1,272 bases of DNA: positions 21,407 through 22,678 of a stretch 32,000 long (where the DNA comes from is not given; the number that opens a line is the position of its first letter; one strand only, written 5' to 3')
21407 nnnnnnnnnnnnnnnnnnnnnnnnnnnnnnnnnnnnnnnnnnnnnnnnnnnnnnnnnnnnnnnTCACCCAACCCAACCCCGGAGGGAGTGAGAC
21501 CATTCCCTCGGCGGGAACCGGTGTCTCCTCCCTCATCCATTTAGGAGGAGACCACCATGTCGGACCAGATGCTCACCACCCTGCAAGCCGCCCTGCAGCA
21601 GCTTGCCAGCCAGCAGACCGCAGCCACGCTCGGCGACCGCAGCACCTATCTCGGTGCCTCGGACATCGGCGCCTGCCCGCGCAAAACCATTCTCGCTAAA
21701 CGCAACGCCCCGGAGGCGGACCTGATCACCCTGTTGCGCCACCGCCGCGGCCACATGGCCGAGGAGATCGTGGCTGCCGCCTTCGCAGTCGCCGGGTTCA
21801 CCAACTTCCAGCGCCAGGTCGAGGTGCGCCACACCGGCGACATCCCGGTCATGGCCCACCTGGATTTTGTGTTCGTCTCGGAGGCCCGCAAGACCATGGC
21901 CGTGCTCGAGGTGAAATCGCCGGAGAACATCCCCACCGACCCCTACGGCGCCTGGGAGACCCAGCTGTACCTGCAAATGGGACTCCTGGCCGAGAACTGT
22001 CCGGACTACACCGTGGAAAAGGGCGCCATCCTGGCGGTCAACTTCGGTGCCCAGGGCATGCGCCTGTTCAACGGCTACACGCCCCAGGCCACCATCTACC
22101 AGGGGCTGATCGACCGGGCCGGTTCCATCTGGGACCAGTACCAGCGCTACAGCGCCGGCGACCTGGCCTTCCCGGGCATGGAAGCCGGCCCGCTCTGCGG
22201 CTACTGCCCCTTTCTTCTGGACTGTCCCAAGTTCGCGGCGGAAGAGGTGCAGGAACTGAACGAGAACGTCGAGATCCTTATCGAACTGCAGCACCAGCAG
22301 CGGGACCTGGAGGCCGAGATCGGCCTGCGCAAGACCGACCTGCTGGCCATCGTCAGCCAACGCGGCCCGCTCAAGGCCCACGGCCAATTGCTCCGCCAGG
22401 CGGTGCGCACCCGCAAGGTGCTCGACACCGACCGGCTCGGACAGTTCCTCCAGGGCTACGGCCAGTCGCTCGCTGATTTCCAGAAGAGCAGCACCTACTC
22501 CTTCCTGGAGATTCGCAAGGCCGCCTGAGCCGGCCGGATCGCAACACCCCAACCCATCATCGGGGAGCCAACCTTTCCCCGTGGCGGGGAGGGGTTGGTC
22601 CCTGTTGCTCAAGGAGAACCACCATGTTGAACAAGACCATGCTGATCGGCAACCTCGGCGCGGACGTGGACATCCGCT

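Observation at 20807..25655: Seven-gene recombination plus anti-restriction module resembling the leading region of a conjugative or integrative element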

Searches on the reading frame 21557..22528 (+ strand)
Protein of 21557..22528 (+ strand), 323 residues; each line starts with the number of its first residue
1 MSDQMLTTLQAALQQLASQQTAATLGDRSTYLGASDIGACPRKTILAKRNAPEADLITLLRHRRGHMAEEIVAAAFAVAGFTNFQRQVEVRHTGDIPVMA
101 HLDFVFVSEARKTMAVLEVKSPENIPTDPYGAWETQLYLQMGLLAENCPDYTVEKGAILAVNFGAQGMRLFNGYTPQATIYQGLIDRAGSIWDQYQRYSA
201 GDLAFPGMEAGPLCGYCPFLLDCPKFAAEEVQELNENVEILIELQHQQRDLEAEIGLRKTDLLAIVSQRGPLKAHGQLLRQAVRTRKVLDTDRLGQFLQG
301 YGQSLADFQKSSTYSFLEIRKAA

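Call 4: search_protein_families(library=pfam, proteins=[window:21557-22528:+], max_evalue=0.01)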
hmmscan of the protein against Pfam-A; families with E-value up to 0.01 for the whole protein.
window:21557-22528:+ (323 aa): 0 families

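Call 5: search_protein_families(library=phrogs, proteins=[window:21557-22528:+], max_evalue=0.001)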
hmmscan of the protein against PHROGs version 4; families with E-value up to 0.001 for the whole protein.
window:21557-22528:+ (323 aa): 3 families
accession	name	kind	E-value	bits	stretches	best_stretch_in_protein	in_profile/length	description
phrog_434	-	DNA, RNA and nucleotide metabolism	1.4e-07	32.1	1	14-149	50-196/372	RecE-like recombination exonuclease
phrog_1990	-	DNA, RNA and nucleotide metabolism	1e-06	29.3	1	23-122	29-137/290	Cas4-domain exonuclease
phrog_1706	-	DNA, RNA and nucleotide metabolism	3.7e-05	24.3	1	27-239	45-258/293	CRISPR/Cas system associated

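Call 16: search_dna_similar(query=window:21557-22528:+, collection=plasmids, mode=protein, max_rows=25)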
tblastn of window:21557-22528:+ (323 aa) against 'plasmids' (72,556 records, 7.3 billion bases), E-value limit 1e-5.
Records with a match: 6; places in all: 6; records where one place covers at least 80% of the query: 1.
Best place of each record, by identity: <60% 6.
By first word of the organism name: Campylobacter 2; Desulfosarcina 1; Geobacter 1; Pelobacter 1; Nitrosophilus 1.
By predicted mobility (MOB-suite, as given by PLSDB): non-mobilizable 6.
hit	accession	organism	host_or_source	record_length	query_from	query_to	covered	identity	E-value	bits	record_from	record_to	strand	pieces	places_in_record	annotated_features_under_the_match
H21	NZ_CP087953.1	Desulfosarcina sp. BuS5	-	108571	26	319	91%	35.4%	9e-45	170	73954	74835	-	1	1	hypothetical protein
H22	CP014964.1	Geobacter anodireducens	-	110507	26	223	61%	39.4%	1e-24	111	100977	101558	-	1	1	hypothetical protein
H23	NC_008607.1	Pelobacter propionicus DSM 2379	-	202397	26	231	64%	35.7%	1e-21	102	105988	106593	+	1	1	PD-(D/E)XK nuclease family protein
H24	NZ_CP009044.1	Campylobacter iguaniorum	Bearded dragon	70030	26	228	63%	30.9%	5e-15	83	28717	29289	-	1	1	Dna2/Cas4 domain-containing protein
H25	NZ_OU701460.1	Campylobacter upsaliensis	Canis lupus familiaris,feces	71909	26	224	62%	30.5%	9e-16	86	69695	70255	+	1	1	PD-(D/E)XK nuclease family protein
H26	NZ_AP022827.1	Nitrosophilus labii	-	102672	26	224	62%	27.8%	2e-11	72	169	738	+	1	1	PD-(D/E)XK nuclease family protein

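Call 17: search_dna_similar(query=window:21557-22528:+, collection=phages, mode=protein, max_rows=15)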
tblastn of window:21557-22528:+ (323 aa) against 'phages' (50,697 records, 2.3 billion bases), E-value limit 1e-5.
No match.

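Call 18: get_annotated_region(hit=H21, flank=12000)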
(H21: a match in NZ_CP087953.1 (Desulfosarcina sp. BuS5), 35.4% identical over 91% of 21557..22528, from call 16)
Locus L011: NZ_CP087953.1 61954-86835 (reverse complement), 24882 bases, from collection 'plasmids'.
description: Desulfosarcina sp. BuS5 plasmid unnamed1, complete sequence
organism: Desulfosarcina sp. BuS5 (NCBI taxid 933262)
taxonomy: Bacteria; Thermodesulfobacteriota; Desulfobacteria; Desulfobacterales; Desulfosarcinaceae; Desulfosarcina; Desulfosarcina sp. BuS5
host: -; source: -; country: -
typing (MOB-suite, as given by PLSDB): non-mobilizable
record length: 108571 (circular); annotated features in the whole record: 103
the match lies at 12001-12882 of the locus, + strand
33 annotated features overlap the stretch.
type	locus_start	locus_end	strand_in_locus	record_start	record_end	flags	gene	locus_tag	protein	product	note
CDS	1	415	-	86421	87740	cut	-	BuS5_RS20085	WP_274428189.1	TraM recognition domain-containing protein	-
CDS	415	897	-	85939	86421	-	-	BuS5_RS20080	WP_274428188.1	hypothetical protein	-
CDS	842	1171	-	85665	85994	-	-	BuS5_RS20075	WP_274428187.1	hypothetical protein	-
CDS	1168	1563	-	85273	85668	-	-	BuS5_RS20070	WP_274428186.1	CPBP family intramembrane glutamic endopeptidase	GO:0071586 - CAAX-box protein processing [Evidence IEA]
CDS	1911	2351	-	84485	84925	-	-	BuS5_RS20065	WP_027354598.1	RDD family protein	-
CDS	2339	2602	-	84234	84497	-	-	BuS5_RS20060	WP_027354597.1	hypothetical protein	-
CDS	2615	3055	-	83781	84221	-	-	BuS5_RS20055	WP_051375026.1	lytic transglycosylase domain-containing protein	-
CDS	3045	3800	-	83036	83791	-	-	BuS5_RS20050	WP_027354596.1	thioredoxin fold domain-containing protein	-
CDS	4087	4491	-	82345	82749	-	-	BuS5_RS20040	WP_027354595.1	hypothetical protein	-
CDS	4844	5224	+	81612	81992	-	-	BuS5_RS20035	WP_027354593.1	hypothetical protein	-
CDS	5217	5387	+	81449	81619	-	-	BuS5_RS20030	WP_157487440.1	hypothetical protein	-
CDS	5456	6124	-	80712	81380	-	-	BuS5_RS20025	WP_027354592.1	helix-turn-helix transcriptional regulator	-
CDS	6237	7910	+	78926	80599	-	-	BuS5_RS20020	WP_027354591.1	helix-turn-helix domain-containing protein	-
CDS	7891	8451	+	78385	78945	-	-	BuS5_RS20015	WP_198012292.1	sigma-70 family RNA polymerase sigma factor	-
CDS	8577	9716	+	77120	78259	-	-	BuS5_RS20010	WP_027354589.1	ATP-binding protein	-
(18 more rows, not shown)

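Call 19: get_annotated_region(hit=H23, flank=12000)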
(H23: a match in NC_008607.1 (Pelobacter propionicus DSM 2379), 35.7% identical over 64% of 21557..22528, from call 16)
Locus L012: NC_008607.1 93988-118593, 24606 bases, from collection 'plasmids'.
description: Pelobacter propionicus DSM 2379 plasmid pPRO1, complete sequence
organism: Pelobacter propionicus DSM 2379 (NCBI taxid 338966)
taxonomy: Bacteria; Thermodesulfobacteriota; Desulfuromonadia; Desulfuromonadales; Desulfuromonadaceae; Pelobacter; Pelobacter propionicus; Pelobacter propionicus DSM 2379
host: -; source: -; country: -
typing (MOB-suite, as given by PLSDB): non-mobilizable; replicon rep_cluster_1677; mating-pair formation MPF_F
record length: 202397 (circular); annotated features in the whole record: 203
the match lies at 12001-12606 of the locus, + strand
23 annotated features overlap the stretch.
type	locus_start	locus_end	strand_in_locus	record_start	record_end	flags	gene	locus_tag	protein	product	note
CDS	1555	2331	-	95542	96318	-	istB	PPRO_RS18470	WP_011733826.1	IS21-like element ISPepr5 family helper ATPase IstB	-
CDS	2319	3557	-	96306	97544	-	istA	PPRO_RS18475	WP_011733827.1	IS21-like element ISPepr5 family transposase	GO:0006313 - DNA transposition [Evidence IEA]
CDS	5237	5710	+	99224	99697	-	-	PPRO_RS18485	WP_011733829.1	DUF3232 domain-containing protein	-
CDS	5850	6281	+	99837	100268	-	-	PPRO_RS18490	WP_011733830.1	single-stranded DNA-binding protein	-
CDS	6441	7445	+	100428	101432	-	-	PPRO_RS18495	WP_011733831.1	hypothetical protein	-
CDS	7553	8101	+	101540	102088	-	-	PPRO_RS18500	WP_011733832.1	hypothetical protein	-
CDS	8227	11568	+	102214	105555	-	-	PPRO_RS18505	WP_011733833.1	DUF6094 domain-containing protein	-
CDS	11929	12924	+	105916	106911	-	-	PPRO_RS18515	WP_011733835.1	PD-(D/E)XK nuclease family protein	-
CDS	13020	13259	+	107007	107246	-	-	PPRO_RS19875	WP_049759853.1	hypothetical protein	-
CDS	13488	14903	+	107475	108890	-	dnaG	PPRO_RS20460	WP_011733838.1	DNA primase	GO:0006269 - DNA replication, synthesis of RNA primer [Evidence IEA]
CDS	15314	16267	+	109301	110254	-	-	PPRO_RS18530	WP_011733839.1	MoxR family ATPase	-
CDS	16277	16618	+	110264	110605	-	-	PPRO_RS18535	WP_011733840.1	WGR domain-containing protein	-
CDS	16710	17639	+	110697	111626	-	-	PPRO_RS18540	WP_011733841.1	DUF3150 domain-containing protein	-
CDS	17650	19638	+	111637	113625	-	-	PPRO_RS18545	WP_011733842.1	VWA domain-containing protein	-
CDS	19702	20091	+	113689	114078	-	-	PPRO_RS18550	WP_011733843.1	hypothetical protein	-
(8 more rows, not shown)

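Call 20: find_related_loci(query=window:21557-22528:+, collection=genome_contigs, flank=10000)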
Query window:21557-22528:+ (323 aa) in genome_contigs; peptide patterns used: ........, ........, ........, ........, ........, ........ (x = any residue, [..] = any of these).
131 stretches matched a pattern; 22 encode a relative of the query (tblastn E <= 1e-3); 22 distinct loci.
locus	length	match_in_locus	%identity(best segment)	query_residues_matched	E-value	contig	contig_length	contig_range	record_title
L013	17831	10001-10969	81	1-323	0e+0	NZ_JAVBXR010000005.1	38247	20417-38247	MAG: Desulfobulbus sp. isolate GS12 721, whole genome shotgun sequence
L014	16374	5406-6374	81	1-323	5e-178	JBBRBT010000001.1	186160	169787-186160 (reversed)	MAG: Desulfobulbales bacterium isolate Co_metawrap_2357 Cmw_2357_k141_3210007_length_186160_cov_12.9997, whole genome sh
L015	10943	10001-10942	80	1-314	2e-177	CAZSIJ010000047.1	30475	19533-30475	MAG TPA_asm: uncultured Desulfobulbus sp. isolate binchicken_co2_65 genome assembly, contig: NODE_902_length_30475_cov_1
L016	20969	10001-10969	75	1-323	8e-168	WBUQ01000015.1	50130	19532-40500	MAG: Desulfobulbaceae bacterium isolate SB20 contig_420, whole genome shotgun sequence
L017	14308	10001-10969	74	1-323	2e-160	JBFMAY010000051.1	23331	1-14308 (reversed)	MAG: Thermodesulfobacteriota bacterium isolate MAG150 MAG150_51, whole genome shotgun sequence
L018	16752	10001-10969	73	1-323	2e-158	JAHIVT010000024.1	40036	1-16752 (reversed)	MAG: Proteobacteria bacterium isolate MM_PC_MetaG.mb.92 MM_PC_MetaG.mb.92_k141_195521, whole genome shotgun sequence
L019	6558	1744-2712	72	1-323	9e-158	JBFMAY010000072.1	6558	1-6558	MAG: Thermodesulfobacteriota bacterium isolate MAG150 MAG150_72, whole genome shotgun sequence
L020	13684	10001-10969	72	1-323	2e-156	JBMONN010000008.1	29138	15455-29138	MAG: Thermodesulfobacteriota bacterium isolate Betzabe_MAG077 MAG077_8, whole genome shotgun sequence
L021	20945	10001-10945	53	7-322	2e-109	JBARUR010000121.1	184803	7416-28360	MAG: Desulforhopalus sp. isolate MFD12129_ilm_asm_bin8 k127_19012, whole genome shotgun sequence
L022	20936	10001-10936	53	7-319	2e-107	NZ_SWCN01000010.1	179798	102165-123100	Desulforhopalus sp. IMCC35007 NODE_10_length_179798_cov_77.887906, whole genome shotgun sequence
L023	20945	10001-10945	53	7-322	3e-109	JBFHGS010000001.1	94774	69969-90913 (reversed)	MAG: Desulfopila sp. isolate Mix_sand07.2021.05.G.161 k141_1608699_length_94774_cov_86.9828, whole genome shotgun sequen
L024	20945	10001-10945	53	7-322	2e-108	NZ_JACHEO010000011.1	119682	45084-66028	Desulfoprunum benzoelyticum strain DSM 28570 Ga0415323_11, whole genome shotgun sequence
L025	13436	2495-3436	53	7-321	9e-108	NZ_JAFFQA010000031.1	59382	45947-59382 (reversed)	Desulfobulbus rhabdoformis strain DSM 8777 NODE_31_length_59382_cov_32.6495, whole genome shotgun sequence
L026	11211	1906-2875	71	1-323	3e-99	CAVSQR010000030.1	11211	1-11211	MAG: uncultured delta proteobacterium isolate MFD01299.bin.3.1 genome assembly, contig: contig_144245, whole genome shot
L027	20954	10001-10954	48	5-322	8e-94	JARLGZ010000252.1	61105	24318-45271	MAG: Puia sp. isolate MAG_CO254 MetaCoAG_Bin_254_Oxic_k141_2154243, whole genome shotgun sequence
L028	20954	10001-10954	47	5-321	9e-92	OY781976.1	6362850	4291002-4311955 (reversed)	MAG: uncultured Desulforhopalus sp. isolate bb11d97f-aff7-40c5-8ccb-5babbf234ee9 genome assembly, chromosome: 1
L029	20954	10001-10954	48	5-321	1e-91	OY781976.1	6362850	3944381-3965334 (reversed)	MAG: uncultured Desulforhopalus sp. isolate bb11d97f-aff7-40c5-8ccb-5babbf234ee9 genome assembly, chromosome: 1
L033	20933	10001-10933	46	12-322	8e-86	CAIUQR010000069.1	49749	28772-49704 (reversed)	MAG: uncultured delta proteobacterium isolate VK4_bin-1304 genome assembly, contig: bin-1304:069/155, whole genome shotg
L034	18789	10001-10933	46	12-321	1e-85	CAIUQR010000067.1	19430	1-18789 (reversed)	MAG: uncultured delta proteobacterium isolate VK4_bin-1304 genome assembly, contig: bin-1304:067/155, whole genome shotg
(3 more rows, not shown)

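Call 23: search_protein_families(library=pfam, proteins=[L013:11717-12760:+, L013:13418-15721:+, L021:12124-12951:+, L021:13181-13993:+, L021:13975-14958:+, L013:8426-8995:+, L013:7849-8256:+, L013:15904-16677:+, L014:6606-6959:+, L028:8483-8845:+], max_evalue=0.01)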
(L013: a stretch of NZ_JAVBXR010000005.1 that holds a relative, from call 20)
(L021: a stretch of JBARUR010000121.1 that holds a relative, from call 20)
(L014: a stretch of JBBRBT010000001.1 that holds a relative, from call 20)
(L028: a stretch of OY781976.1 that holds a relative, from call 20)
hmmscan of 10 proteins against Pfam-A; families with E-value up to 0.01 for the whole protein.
L013:11717-12760:+ (347 aa): 6 families
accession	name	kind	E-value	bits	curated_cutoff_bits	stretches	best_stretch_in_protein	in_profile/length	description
PF19587.5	DUF6094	-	1.2e-29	103.6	22.8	1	2-187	127-314/344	Uncharacterised methyltransferase family (DUF6094)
PF01170.24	UPF0020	-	2.7e-06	27.7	22.3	1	25-138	22-167/197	RMKL-like, methyltransferase domain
PF13489.12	Methyltransf_23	-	0.00079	19.6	27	0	22-67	12-57/164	Methyltransferase domain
PF02384.22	N6_Mtase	-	0.00079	19.3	20.4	1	8-48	23-63/311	N-6 DNA Methylase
PF05175.20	MTS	-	0.0018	18.4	23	1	28-160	28-161/170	Methyltransferase small domain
PF07021.18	MetW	-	0.0022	18.1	21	1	29-76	11-58/193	Methionine biosynthesis protein MetW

L013:13418-15721:+ (767 aa): 3 families
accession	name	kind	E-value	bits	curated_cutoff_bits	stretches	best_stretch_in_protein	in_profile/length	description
PF00176.29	SNF2-rel_dom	-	1.2e-09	38.1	24.9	1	66-396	11-257/290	SNF2-related domain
PF00271.37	Helicase_C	-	8.4e-08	32.9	23.5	1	456-572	2-110/110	Helicase conserved C-terminal domain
PF04851.21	ResIII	-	3.2e-07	30.9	22.5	1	64-246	20-140/164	Type III restriction enzyme, res subunit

L021:12124-12951:+ (275 aa): 1 family
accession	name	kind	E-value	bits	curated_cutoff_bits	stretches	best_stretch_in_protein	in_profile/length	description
PF06067.16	DUF932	-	5.8e-32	111.7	23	1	25-254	2-227/227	Domain of unknown function (DUF932)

L021:13181-13993:+ (270 aa): 1 family
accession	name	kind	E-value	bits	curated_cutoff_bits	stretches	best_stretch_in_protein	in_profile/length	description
PF09407.15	AbiEi_1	-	0.0023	18.6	22.2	1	77-212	12-141/142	AbiEi antitoxin C-terminal domain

L021:13975-14958:+ (327 aa): 1 family
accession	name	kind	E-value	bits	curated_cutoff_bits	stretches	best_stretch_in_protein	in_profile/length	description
PF08843.17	AbiEii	-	1.3e-32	114.1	22.5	1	36-232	2-198/238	Nucleotidyl transferase AbiEii toxin, Type IV TA system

L013:8426-8995:+ (189 aa): 5 families
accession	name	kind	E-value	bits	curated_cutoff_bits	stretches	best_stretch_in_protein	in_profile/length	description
PF00239.26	Resolvase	-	1e-38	133.1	23.3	1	4-142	2-144/145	Resolvase, N terminal domain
PF02796.21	HTH_7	-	8.1e-06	26.3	23.8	1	145-186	1-42/45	Helix-turn-helix domain of resolvase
PF13936.12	HTH_38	-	0.00026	21.1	27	1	151-185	6-40/44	Helix-turn-helix domain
PF13384.12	HTH_23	-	0.0013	18.9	24.6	1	151-184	3-36/50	Homeodomain-like domain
PF12802.13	MarR_2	-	0.0024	18.4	27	0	163-189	17-44/61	MarR family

L013:7849-8256:+ (135 aa): 1 family
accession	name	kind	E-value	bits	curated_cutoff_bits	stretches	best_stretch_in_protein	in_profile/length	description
PF05128.17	DUF697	-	0.00026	21.2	27.7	1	39-78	42-81/162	Domain of unknown function (DUF697)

L013:15904-16677:+ (257 aa): 1 family
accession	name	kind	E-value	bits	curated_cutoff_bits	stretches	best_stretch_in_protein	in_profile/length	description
PF06067.16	DUF932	-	9.7e-07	29.2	23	1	27-210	7-206/227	Domain of unknown function (DUF932)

L014:6606-6959:+ (117 aa): 1 family
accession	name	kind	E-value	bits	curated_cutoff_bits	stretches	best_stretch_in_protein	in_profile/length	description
PF11171.13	DUF2958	-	0.0038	18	21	1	28-90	28-90/111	Protein of unknown function (DUF2958)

L028:8483-8845:+ (120 aa): 0 families
